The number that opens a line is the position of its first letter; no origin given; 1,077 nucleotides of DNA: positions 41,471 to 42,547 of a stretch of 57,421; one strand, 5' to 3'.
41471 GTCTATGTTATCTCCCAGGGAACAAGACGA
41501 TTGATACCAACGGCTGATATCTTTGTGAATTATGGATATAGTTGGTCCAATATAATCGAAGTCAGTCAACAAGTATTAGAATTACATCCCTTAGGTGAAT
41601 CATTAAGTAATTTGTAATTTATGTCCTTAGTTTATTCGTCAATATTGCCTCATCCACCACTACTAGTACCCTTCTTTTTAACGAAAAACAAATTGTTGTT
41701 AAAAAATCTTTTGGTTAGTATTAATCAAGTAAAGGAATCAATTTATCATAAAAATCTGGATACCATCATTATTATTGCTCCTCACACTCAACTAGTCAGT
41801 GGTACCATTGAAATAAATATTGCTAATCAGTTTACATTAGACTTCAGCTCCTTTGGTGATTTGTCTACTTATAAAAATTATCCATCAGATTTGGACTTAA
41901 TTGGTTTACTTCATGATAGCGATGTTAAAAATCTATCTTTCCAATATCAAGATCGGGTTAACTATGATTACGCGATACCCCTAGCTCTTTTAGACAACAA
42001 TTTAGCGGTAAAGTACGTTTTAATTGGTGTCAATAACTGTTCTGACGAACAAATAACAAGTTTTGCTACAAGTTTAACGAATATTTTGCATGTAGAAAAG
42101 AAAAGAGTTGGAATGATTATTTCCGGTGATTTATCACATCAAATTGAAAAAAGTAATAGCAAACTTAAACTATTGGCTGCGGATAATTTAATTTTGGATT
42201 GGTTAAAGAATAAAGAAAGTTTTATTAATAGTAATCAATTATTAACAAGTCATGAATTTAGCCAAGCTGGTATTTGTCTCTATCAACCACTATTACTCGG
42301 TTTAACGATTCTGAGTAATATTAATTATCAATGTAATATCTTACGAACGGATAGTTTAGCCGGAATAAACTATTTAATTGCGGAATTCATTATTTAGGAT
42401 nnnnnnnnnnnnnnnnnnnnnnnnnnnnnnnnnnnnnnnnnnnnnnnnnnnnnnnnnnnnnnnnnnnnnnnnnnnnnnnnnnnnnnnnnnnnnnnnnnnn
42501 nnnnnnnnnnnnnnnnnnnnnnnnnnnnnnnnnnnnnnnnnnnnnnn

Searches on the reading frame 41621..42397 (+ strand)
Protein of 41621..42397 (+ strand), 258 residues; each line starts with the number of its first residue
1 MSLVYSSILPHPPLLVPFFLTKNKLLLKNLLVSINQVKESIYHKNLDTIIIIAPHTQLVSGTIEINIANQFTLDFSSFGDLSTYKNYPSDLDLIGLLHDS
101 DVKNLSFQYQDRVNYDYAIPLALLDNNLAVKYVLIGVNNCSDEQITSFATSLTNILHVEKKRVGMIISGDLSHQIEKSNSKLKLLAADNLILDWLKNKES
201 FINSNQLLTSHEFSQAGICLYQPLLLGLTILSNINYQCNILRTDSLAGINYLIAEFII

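Call 6: search_protein_families(library=ncbifam, proteins=[window:41621-42397:+])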
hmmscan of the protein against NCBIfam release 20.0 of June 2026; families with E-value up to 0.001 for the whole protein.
window:41621-42397:+ (258 aa): 1 family
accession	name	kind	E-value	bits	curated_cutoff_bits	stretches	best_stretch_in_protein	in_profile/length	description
TIGR04336.1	AmmeMemoSam_B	hypoth_equivalog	0.00066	19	26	0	130-237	143-243/270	AmmeMemoRadiSam system protein B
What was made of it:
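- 41621..42397 (+): LigB/Memo-like gene (258 aa), the probable 'protein B' partner of the AmmeMemoRadiSam system. It is intact here and is retained in the relatives that have lost the rSAM gene. TIGR04336 at 19 bits, below the cut-off of 26 (call 6).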

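Call 7: search_protein_families(library=pfam, proteins=[window:41621-42397:+])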
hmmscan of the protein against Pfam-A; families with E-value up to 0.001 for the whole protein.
window:41621-42397:+ (258 aa): 1 family
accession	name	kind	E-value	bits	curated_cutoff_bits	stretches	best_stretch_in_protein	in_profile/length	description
PF02900.23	LigB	-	1e-08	35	26.3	1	8-195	4-207/269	Catalytic LigB subunit of aromatic ring-opening dioxygenase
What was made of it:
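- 41621..42397 (+): PF02900 at 35 bits (call 7).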

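Call 29: search_protein_families(library=ncbifam, proteins=[window:41621-42397:+], max_evalue=0.01)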
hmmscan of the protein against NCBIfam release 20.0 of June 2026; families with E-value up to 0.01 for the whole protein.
window:41621-42397:+ (258 aa): 1 family
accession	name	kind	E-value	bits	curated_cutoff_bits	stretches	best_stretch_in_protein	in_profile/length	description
TIGR04336.1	AmmeMemoSam_B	hypoth_equivalog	0.00066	19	26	1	130-237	143-243/270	AmmeMemoRadiSam system protein B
